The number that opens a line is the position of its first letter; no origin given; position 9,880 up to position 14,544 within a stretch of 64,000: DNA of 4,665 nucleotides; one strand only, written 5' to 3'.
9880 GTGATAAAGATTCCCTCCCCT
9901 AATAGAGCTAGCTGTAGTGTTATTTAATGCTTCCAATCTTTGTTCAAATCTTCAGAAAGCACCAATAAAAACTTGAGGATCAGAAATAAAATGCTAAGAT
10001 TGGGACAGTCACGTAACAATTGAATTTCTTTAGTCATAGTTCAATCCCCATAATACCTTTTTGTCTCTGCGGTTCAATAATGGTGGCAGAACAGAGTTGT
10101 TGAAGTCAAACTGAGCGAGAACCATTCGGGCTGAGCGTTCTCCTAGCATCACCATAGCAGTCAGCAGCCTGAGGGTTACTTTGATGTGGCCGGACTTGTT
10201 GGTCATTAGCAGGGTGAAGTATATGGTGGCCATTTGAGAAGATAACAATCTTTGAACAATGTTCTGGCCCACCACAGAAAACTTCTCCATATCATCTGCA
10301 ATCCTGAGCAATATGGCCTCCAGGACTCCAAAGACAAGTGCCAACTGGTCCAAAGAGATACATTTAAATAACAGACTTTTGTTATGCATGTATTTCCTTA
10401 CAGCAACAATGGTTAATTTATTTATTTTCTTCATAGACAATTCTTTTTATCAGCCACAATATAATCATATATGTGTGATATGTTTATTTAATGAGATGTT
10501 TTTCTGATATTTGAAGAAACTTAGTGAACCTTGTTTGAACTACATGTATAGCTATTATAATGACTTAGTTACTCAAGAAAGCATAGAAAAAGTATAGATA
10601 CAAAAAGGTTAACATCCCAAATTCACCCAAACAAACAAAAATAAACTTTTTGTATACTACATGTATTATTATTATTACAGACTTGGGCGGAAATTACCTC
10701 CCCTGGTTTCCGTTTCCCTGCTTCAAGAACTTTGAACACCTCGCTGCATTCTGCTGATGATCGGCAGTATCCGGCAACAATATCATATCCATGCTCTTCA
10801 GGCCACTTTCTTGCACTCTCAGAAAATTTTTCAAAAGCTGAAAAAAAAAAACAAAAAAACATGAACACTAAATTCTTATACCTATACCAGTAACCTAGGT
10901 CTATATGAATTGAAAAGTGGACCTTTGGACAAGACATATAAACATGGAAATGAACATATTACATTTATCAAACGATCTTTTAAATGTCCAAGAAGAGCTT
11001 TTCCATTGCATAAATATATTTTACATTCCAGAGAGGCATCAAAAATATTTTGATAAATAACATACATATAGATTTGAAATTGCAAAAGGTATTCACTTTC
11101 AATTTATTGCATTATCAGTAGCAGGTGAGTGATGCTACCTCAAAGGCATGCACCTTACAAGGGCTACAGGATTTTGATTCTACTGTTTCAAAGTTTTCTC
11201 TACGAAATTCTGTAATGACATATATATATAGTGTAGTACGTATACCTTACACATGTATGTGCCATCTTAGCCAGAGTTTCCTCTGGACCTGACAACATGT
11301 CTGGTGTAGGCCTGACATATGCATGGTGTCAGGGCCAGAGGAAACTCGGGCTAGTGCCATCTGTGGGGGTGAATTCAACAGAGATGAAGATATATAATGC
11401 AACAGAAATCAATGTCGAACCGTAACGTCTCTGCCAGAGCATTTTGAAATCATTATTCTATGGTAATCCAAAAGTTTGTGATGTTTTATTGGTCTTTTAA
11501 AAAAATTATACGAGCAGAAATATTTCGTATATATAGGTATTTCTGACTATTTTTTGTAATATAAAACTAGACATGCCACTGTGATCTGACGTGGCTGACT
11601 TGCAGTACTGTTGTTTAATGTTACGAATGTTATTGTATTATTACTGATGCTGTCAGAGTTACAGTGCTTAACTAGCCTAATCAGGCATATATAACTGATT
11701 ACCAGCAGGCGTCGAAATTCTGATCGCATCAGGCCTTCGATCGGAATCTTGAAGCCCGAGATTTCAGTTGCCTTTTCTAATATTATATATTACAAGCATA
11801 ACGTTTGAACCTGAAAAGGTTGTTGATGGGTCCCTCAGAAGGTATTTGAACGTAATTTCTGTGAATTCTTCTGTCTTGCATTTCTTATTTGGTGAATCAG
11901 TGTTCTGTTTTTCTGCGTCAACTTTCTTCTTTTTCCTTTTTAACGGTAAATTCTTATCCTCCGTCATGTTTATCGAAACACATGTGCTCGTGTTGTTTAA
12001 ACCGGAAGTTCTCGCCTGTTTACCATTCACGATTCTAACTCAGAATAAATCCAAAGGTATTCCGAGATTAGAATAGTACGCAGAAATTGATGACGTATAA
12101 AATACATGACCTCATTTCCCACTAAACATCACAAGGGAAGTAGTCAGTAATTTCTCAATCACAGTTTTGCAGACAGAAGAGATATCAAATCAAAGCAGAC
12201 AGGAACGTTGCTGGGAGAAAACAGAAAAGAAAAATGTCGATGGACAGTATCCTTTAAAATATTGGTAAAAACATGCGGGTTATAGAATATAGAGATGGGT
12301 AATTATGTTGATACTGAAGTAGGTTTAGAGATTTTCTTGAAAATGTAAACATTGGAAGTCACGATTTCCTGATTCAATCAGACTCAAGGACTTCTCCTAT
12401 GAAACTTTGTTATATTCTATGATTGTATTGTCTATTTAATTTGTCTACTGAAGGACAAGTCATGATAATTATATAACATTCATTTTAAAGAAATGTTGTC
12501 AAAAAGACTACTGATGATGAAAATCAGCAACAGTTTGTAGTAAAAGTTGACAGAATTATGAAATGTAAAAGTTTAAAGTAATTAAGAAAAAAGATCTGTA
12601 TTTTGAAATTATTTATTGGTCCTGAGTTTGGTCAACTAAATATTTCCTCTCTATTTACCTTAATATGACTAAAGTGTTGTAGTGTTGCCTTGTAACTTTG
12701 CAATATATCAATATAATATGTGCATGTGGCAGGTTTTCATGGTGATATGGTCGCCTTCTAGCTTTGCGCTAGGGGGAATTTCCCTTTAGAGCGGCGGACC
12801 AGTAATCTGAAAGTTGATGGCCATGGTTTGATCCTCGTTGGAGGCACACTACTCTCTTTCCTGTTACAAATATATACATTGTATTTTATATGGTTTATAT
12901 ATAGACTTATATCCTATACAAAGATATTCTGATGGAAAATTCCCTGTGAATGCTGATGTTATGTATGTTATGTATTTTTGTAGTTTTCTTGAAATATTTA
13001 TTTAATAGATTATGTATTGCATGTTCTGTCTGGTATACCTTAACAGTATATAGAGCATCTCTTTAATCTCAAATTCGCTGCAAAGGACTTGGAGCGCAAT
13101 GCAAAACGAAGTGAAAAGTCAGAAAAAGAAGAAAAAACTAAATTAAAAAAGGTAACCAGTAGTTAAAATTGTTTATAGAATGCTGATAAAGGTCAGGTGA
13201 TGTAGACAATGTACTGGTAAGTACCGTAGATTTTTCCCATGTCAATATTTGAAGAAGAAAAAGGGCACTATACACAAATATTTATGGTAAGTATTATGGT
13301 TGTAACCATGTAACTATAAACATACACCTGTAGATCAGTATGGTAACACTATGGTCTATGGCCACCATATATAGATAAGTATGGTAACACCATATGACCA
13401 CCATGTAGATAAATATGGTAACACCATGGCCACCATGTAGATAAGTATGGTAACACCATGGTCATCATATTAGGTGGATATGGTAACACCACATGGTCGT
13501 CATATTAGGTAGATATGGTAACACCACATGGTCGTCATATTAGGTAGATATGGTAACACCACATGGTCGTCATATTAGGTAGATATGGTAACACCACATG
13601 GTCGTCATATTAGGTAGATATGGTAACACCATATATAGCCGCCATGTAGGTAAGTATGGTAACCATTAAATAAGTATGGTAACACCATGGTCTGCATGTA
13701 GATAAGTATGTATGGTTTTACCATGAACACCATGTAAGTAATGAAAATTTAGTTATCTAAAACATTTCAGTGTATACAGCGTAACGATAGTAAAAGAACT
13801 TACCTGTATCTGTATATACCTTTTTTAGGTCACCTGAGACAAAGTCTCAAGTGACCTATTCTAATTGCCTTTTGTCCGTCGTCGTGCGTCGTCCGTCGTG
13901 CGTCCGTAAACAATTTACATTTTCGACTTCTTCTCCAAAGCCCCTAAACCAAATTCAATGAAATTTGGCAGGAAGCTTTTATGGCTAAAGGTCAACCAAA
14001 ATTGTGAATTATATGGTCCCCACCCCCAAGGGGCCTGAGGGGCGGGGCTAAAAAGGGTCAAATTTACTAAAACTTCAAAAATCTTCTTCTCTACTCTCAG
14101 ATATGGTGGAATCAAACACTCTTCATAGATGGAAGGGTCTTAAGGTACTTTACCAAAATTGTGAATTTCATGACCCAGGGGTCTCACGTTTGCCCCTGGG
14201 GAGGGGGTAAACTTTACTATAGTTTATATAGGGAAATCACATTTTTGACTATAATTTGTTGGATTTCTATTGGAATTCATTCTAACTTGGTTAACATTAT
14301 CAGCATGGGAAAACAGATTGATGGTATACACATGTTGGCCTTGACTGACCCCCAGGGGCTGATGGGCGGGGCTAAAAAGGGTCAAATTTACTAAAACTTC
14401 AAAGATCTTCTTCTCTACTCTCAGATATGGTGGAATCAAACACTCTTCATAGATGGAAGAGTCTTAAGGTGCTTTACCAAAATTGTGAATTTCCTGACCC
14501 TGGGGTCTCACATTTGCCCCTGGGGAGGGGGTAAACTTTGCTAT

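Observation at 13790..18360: Recurrent hairpin-plus-(CCGT)n leader module heading different satellite arrays (pearl or Helentron-like satellite carriers)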

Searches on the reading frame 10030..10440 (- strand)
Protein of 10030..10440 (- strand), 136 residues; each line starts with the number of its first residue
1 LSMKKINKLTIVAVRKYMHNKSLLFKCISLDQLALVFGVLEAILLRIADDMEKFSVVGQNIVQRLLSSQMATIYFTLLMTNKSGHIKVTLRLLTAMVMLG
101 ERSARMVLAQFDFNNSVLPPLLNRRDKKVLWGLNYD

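Call 70: search_protein_families(library=pfam, proteins=[window:10030-10440:-], max_evalue=0.01)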
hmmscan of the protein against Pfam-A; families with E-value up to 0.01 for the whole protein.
window:10030-10440:- (136 aa): 3 families
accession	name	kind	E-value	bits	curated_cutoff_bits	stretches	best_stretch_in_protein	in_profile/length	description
PF11707.13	Npa1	-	2.8e-15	56.9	22.7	1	33-127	19-113/331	Ribosome 60S biogenesis N-terminal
PF06472.20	ABC_membrane_2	-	0.0021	17.9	24.4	1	8-110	88-181/269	ABC transporter transmembrane region 2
PF07112.16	DUF1368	-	0.0074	15.6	25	1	17-85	259-328/404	Protein of unknown function (DUF1368)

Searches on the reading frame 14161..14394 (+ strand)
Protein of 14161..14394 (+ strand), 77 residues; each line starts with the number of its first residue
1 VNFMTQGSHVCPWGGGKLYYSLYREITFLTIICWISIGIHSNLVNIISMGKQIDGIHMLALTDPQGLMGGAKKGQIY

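Call 55: find_homologous_proteins(query=window:14161-14394:+, max_evalue=0.001)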
Query window:14161-14394:+ (77 aa): 2 proteins with E <= 0.001 among 2 candidates.
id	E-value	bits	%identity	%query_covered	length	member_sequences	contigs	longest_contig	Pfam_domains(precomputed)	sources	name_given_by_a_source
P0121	7.5e-35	136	85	95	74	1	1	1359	-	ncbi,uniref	ncbi:hypothetical protein CI610_03731 [invertebrate metagenome]|uniref:Uncharacterized protein n=1 T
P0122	9.8e-33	129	84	95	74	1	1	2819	-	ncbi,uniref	ncbi:hypothetical protein CI610_03369 [invertebrate metagenome]|uniref:Uncharacterized protein n=1 T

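Call 56: find_encoding_contigs(protein=P0121, flank=10000)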
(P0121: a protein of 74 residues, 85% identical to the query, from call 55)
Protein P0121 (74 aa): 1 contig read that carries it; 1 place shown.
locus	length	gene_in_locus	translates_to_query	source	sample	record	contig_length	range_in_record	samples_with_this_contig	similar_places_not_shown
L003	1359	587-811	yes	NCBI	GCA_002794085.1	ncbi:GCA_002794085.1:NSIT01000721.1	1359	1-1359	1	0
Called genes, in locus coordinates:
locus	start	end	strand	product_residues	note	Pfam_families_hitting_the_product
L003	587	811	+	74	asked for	-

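Call 57: find_encoding_contigs(protein=P0122, flank=10000)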
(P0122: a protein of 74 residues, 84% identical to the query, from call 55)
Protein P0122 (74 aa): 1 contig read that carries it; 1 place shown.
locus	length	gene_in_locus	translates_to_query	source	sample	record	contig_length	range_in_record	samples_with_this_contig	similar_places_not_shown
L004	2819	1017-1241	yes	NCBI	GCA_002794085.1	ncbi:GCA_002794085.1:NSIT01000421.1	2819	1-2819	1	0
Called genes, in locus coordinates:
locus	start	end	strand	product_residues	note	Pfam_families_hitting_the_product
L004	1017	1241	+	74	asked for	-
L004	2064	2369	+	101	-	-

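Call 70: search_protein_families(library=pfam, proteins=[window:14161-14394:+], max_evalue=0.01)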
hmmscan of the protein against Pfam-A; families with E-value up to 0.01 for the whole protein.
window:14161-14394:+ (77 aa): 0 families
